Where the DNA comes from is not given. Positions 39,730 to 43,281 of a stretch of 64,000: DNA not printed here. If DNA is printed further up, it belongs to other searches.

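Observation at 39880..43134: Stand-alone 1084-aa membrane-inserted KAP-family NTPase in a tRNA-adjacent island: candidate PifA-like defence gene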

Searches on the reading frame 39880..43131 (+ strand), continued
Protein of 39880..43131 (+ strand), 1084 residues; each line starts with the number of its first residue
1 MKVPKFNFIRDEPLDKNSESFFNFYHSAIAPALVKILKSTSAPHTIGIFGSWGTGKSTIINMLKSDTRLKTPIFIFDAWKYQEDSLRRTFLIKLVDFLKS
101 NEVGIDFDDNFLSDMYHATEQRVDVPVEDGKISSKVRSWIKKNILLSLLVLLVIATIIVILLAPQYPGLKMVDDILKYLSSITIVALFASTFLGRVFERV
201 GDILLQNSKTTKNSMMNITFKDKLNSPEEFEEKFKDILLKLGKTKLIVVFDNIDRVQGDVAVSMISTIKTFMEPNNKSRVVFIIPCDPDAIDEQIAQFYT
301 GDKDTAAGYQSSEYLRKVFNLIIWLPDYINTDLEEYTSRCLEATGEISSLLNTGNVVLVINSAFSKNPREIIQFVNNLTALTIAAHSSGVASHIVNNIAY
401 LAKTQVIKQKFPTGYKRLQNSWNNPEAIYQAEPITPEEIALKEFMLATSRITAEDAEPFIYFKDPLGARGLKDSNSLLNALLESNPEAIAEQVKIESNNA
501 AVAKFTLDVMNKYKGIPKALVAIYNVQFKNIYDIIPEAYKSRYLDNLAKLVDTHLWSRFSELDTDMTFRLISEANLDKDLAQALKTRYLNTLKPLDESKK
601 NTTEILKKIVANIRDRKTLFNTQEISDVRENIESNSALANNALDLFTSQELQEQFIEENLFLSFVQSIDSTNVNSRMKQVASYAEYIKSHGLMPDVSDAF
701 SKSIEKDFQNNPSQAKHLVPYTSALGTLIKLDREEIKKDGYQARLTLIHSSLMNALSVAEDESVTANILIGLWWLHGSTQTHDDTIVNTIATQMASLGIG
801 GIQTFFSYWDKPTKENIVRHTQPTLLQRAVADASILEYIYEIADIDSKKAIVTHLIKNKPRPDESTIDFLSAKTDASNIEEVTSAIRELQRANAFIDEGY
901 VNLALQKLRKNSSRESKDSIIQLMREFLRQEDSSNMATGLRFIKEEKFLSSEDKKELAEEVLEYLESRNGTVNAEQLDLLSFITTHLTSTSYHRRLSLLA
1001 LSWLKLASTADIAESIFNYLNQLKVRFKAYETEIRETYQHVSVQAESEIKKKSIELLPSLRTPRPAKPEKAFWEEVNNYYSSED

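Call 54: search_protein_families(library=pfam, proteins=[L012:2234-3322:+, L012:1276-2229:+, L014:1220-2377:+, L014:103-1215:+, L016:2252-5254:+, L016:1044-2252:+, L016:58-1041:+, L019:5203-7968:+, L021:4786-7245:+, L021:965-4090:+], max_evalue=0.00001)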
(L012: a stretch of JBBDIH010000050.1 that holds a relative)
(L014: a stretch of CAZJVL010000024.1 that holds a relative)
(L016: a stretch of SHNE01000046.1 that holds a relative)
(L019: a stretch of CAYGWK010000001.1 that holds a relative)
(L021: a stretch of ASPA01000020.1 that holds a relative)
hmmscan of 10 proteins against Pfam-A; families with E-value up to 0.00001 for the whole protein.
L012:2234-3322:+ (363 aa): 3 families
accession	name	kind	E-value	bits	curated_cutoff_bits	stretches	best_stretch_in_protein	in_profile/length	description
PF03235.19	GmrSD_N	-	1.4e-18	68.2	33.2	1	34-154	13-198/199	GmrSD restriction endonuclease, N-terminal domain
PF01844.29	HNH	-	6.4e-13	49.1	21.4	1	318-361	1-45/47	HNH endonuclease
PF14279.12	HNH_5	-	2.8e-08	34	27.5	1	318-360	1-43/56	HNH endonuclease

L012:1276-2229:+ (318 aa): 1 family
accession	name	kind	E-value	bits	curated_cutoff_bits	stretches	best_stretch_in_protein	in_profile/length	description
PF13651.11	EcoRI_methylase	-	3.4e-125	418.4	26.4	1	8-292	1-303/345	Adenine-specific methyltransferase EcoRI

L014:1220-2377:+ (386 aa): 2 families
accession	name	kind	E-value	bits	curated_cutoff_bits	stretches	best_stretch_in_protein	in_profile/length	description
PF03235.19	GmrSD_N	-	9.4e-23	81.8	33.2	1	36-162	12-198/199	GmrSD restriction endonuclease, N-terminal domain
PF01844.29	HNH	-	3.5e-06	27.5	21.4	1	351-386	12-47/47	HNH endonuclease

L014:103-1215:+ (371 aa): 1 family
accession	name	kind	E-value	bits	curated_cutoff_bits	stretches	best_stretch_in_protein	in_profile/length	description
PF13651.11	EcoRI_methylase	-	1.7e-127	425.9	26.4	1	9-369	1-345/345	Adenine-specific methyltransferase EcoRI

L016:2252-5254:+ (1001 aa): 5 families
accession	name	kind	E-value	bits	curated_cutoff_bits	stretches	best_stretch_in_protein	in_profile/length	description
PF18766.7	SWI2_SNF2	-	1.4e-26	94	26.7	1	282-432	1-143/221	SWI2/SNF2 ATPase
PF04313.20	HSDR_N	-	2e-16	60.9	25.1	1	8-207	3-195/198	Type I restriction enzyme R protein N terminus (HSDR_N)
PF04851.21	ResIII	-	2.5e-14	53.9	22.5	1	279-483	4-163/164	Type III restriction enzyme, res subunit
PF22679.2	T1R_D3-like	-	1.9e-13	51.6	27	1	645-710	86-155/158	Type I restriction enzyme subunit R domain 3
PF00270.35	DEAD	-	4.3e-09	36.8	26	1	299-429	13-139/167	DEAD/DEAH box helicase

L016:1044-2252:+ (403 aa): 1 family
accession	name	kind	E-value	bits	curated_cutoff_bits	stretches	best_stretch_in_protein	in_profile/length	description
PF01420.25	Methylase_S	-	2.5e-11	44.5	22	1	20-195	2-167/168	Type I restriction modification DNA specificity domain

L016:58-1041:+ (328 aa): 1 family
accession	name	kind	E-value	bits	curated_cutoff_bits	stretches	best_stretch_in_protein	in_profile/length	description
PF02384.22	N6_Mtase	-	2.5e-34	119.5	20.4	1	1-217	97-289/311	N-6 DNA Methylase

L019:5203-7968:+ (922 aa): 5 families
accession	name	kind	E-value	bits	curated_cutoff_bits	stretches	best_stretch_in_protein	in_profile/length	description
PF07669.17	Eco57I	-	5e-45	154.1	25.3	1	442-616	2-171/171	Eco57I restriction-modification methylase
PF02384.22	N6_Mtase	-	4.1e-22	79.3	20.4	1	361-664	21-264/311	N-6 DNA Methylase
PF20473.4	MmeI_Mtase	-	6.2e-15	55.5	27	1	395-574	17-189/259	MmeI, DNA-methyltransferase domain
PF04313.20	HSDR_N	-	8.4e-08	32.7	25.1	0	31-65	1-35/198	Type I restriction enzyme R protein N terminus (HSDR_N)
PF01170.24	UPF0020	-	2.9e-06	27.5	22.3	0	398-475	29-111/197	RMKL-like, methyltransferase domain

L021:4786-7245:+ (820 aa): 4 families
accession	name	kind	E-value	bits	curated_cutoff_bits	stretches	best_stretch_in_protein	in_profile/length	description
PF00271.37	Helicase_C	-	6e-25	88.1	23.5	1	399-511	3-110/110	Helicase conserved C-terminal domain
PF00176.29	SNF2-rel_dom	-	7.4e-11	42.1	24.9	0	104-221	126-233/290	SNF2-related domain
PF04851.21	ResIII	-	2.3e-08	34.6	22.5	1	2-151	3-163/164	Type III restriction enzyme, res subunit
PF00270.35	DEAD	-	1e-07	32.3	26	0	84-153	104-163/167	DEAD/DEAH box helicase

L021:965-4090:+ (1042 aa): 2 families
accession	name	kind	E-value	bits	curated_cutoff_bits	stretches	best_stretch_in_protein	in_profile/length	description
PF07669.17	Eco57I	-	1e-25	91.2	25.3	1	279-591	1-171/171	Eco57I restriction-modification methylase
PF20473.4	MmeI_Mtase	-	1.5e-12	47.7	27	1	226-304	15-88/259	MmeI, DNA-methyltransferase domain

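Call 55: search_protein_families(library=pfam, proteins=[L013:11244-12941:-, L013:14269-17757:+, L015:3681-7268:+, L015:7283-7921:+, L015:15233-18331:+, L015:12358-14211:+, L018:3538-5226:+, L031:2064-2879:+, L045:14010-19049:+, L045:2632-4395:-], max_evalue=0.00001)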
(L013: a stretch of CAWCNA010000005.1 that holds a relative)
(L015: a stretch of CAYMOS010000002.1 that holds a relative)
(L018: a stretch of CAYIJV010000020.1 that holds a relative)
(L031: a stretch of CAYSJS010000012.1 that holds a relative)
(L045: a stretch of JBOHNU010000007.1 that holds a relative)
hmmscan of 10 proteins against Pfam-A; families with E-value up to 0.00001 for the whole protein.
L013:11244-12941:- (566 aa): 2 families
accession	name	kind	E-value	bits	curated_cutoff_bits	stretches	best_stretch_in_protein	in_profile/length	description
PF00239.26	Resolvase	-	1.8e-25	90.1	23.3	1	152-296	3-143/145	Resolvase, N terminal domain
PF07508.19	Recombinase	-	9.6e-15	55.1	21.1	1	322-411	1-100/102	Recombinase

L013:14269-17757:+ (1163 aa): 3 families
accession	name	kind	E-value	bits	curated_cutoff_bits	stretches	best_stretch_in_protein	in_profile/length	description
PF13507.12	GATase_5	-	2.1e-102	342.1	27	1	897-1159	1-260/260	CobB/CobQ-like glutamine amidotransferase domain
PF22689.1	FGAR-AT_PurM_N-like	-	1.8e-54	184.3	27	1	518-672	1-160/160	FGAR-AT PurM_N-like domain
PF02769.27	AIRS_C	-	4.6e-43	147.5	23.1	2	302-458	1-154/156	AIR synthase related protein, C-terminal domain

L015:3681-7268:+ (1196 aa): 3 families
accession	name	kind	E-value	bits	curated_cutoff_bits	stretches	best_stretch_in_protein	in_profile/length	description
PF00271.37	Helicase_C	-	1.2e-16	61.4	23.5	1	799-944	4-110/110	Helicase conserved C-terminal domain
PF00176.29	SNF2-rel_dom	-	2.3e-10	40.5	24.9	1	362-421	2-68/290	SNF2-related domain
PF04851.21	ResIII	-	7.1e-09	36.2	22.5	1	357-518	3-162/164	Type III restriction enzyme, res subunit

L015:7283-7921:+ (213 aa): 1 family
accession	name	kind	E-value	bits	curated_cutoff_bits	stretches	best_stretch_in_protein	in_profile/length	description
PF14335.11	DUF4391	-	6.1e-34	118.4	29.9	1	2-211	1-231/232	Domain of unknown function (DUF4391)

L015:15233-18331:+ (1033 aa): 2 families
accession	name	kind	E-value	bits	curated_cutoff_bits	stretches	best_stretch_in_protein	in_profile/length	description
PF19778.5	RE_endonuc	-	1.4e-34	118.6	23.4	1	916-1022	1-106/108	Endonuclease domain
PF04851.21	ResIII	-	1.1e-10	42.1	22.5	1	58-265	8-161/164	Type III restriction enzyme, res subunit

L015:12358-14211:+ (618 aa): 1 family
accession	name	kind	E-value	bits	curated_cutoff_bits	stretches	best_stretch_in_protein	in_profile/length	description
PF01555.25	N6_N4_Mtase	-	2e-32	113.4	26.7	1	100-435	1-209/221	DNA methylase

L018:3538-5226:+ (563 aa): 3 families
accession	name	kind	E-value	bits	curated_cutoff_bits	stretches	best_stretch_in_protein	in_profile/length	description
PF14821.11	Thr_synth_N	-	7.6e-27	93.7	25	1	96-173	1-79/79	Threonine synthase N terminus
PF00291.31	PALP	-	2.1e-11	44.1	35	1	198-428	29-239/295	Pyridoxal-phosphate dependent enzyme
PF24857.1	THR4_C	-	4.7e-08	33.5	27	1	497-559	10-84/85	Threonine synthase, C-terminal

L031:2064-2879:+ (272 aa): 0 families

L045:14010-19049:+ (1680 aa): 9 families
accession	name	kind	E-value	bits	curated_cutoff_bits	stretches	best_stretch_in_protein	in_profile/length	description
PF00041.27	fn3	-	2.2e-54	182.1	25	6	334-414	2-83/84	Fibronectin type III domain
PF13204.13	Apiosidase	-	1.9e-34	120.1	26.5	1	807-1143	1-318/320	Apiosidase-like, catalytic domain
PF13385.13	Laminin_G_3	-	1.5e-32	113.2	27.6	1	1515-1673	2-151/151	Concanavalin A-like lectin/glucanases superfamily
PF17957.7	Big_7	-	6.9e-26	91.1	24.1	1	518-585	1-70/70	Bacterial Ig domain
PF25788.1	Ig_Rha78A_N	-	2.1e-14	54.1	27.4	0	1381-1461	15-101/105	Rha78A-like, N-terminal immunoglobulin domain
PF18370.7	RGI_lyase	-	2.3e-14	53.9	27.8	0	1284-1342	12-73/86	Rhamnogalacturonan I lyases beta-sheet domain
PF12904.13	Collagen_bind_2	-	5.2e-10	39.5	22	1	1179-1240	21-81/92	Putative collagen-binding domain of a collagenase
PF25523.1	Ig_RIMBP2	-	3.7e-08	33.8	27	0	424-479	2-65/105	RIMBP2-like, immunoglobulin-like domain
PF25814.1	fn3_SORL1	-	7.9e-06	26.3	27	0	1374-1436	6-64/90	SORL1-like, fn3 domain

L045:2632-4395:- (588 aa): 3 families
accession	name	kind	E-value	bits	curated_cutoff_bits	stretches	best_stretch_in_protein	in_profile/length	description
PF19044.6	P-loop_TraG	-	2.8e-23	82.7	25.8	2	405-554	193-349/413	TraG P-loop domain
PF12846.13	AAA_10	-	6.3e-15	55.5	27.5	1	250-518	20-300/362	AAA-like domain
PF01935.23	DUF87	-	5.7e-09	36.8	23.2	1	254-319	26-93/220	Helicase HerA, central domain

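Call 66: fold_search(model_id=the predicted structure, library=viral)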
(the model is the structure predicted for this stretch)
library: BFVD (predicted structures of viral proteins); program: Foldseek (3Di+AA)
matches with E <= 10: 549; with E <= 0.001: 2
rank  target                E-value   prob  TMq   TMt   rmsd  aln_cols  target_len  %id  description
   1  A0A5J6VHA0            4.5e-05  1.00  0.15  0.37  26.8       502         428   14  KAP family P-loop domain protein [Megaviridae environmental sample]
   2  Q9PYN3                3.6e-04  0.99  0.14  0.13  49.1      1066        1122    9  ORF163 [Xestia c-nigrum granulosis virus]
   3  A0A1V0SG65            1.9e-03  0.99  0.14  0.21  27.9       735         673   12  Replication factor C large subunit [Hokovirus HKV1]
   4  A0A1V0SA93            4.5e-03  0.98  0.15  0.21  17.0       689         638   12  RING-type domain-containing protein [Catovirus CTV1]
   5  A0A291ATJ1            4.9e-03  0.90  0.13  0.15  50.8       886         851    9  Ankyrin repeat domain containing protein [Pandoravirus salinus]
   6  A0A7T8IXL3            8.5e-03  0.99  0.14  0.25  29.5       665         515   12  (no name in the UniProt tables at hand)
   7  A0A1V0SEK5            8.5e-03  0.97  0.15  0.22  16.9       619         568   14  Uncharacterized protein [Hokovirus HKV1]
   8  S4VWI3                8.5e-03  0.38  0.09  0.09  29.5       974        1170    9  Dihydrofolate reductase incomplete domain containing protein [Pandoravirus salinus]
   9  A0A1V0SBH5            9.2e-03  0.57  0.09  0.12  29.4       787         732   12  U-box domain protein [Catovirus CTV1]
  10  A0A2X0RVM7            9.5e-03  0.96  0.13  0.22  22.9       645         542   11  MGF 505-11L CDS protein [African swine fever virus]
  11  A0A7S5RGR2            9.9e-03  0.51  0.12  0.12  49.8      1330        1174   10  (no name in the UniProt tables at hand)
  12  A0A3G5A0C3            1.1e-02  1.00  0.15  0.28  21.5       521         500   11  Uncharacterized protein [Harvfovirus sp.]
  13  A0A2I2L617            1.1e-02  0.99  0.12  0.23  32.9       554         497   11  ATPase AAA [Orpheovirus IHUMI-LCC2]
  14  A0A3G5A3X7            1.5e-02  0.96  0.13  0.23  16.3       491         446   12  Uncharacterized protein [Harvfovirus sp.]
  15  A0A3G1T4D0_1          1.8e-02  0.28  0.09  0.07  37.8      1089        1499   10  Peptidase C76 domain-containing protein [macacine gammaherpesvirus 13]
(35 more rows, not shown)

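Call 88: search_dna_similar(query=window:39880-43131:+, collection=plasmids, mode=protein, max_rows=12, max_evalue=0.001)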
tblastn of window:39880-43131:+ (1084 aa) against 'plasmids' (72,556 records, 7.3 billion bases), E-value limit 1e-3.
Records with a match: 25; places in all: 26; records where one place covers at least 80% of the query: 0.
Best place of each record, by identity: <60% 25.
By first word of the organism name: Ensifer 3; Acinetobacter 3; Moraxella 3; Limosilactobacillus 2; Roseomonas 2; Haloterrigena 1; Halococcus 1; Sinorhizobium 1; Natrinema 1; Mesorhizobium 1; and 7 more.
By predicted mobility (MOB-suite, as given by PLSDB): non-mobilizable 19; mobilizable 5; conjugative 1.
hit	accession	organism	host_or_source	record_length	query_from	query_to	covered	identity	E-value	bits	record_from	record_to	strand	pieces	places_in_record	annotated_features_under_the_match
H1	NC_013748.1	Haloterrigena turkmenica DSM 5511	-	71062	18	473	42%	26.0%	8e-31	140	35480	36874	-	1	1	P-loop NTPase fold protein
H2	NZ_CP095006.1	Halococcus dombrowskii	Direct from delivered sample,Rock salt ...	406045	18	473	42%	25.3%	4e-27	127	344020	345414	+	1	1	P-loop NTPase fold protein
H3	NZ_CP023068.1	Sinorhizobium sojae CCBAU 05684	G.max,nodule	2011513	14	455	41%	25.5%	3e-17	96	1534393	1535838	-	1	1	record has no annotation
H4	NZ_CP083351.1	Ensifer adhaerens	cell culture,The sample was isolated ...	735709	24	455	40%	26.1%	3e-17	96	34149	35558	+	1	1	P-loop NTPase fold protein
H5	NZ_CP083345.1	Ensifer adhaerens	cell culture,soil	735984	24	455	40%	26.1%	3e-17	96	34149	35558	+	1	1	P-loop NTPase fold protein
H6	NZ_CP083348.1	Ensifer adhaerens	cell culture,soil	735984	24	455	40%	26.1%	3e-17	96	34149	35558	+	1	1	P-loop NTPase fold protein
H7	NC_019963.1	Natrinema pellirubrum DSM 15624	-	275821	8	473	31%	28.6%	4e-21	171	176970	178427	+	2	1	P-loop NTPase fold protein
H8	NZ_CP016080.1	Mesorhizobium loti NZP2037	Lotus,cell culture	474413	24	447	39%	20.7%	1e-10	74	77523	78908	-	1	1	P-loop NTPase fold protein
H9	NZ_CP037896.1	Thermaerobacter sp. FW80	whole genome,food sludge compost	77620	15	291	26%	27.7%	8e-16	91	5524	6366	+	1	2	P-loop NTPase fold protein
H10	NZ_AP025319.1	Fulvitalea axinellae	-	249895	7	381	22%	31.0%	4e-6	113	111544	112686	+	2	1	P-loop NTPase fold protein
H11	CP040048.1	Acinetobacter baumannii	Homo sapiens,blood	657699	16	336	30%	21.4%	7e-7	62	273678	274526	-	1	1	NTPase KAP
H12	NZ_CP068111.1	Moraxella osloensis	-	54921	26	336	29%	21.9%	1e-6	61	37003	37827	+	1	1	P-loop NTPase fold protein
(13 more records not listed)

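Call 89: search_dna_similar(query=window:39880-43131:+, collection=phages, mode=protein, max_rows=10, max_evalue=0.001)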
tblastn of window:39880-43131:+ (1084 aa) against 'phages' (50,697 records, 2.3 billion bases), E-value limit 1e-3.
No match.
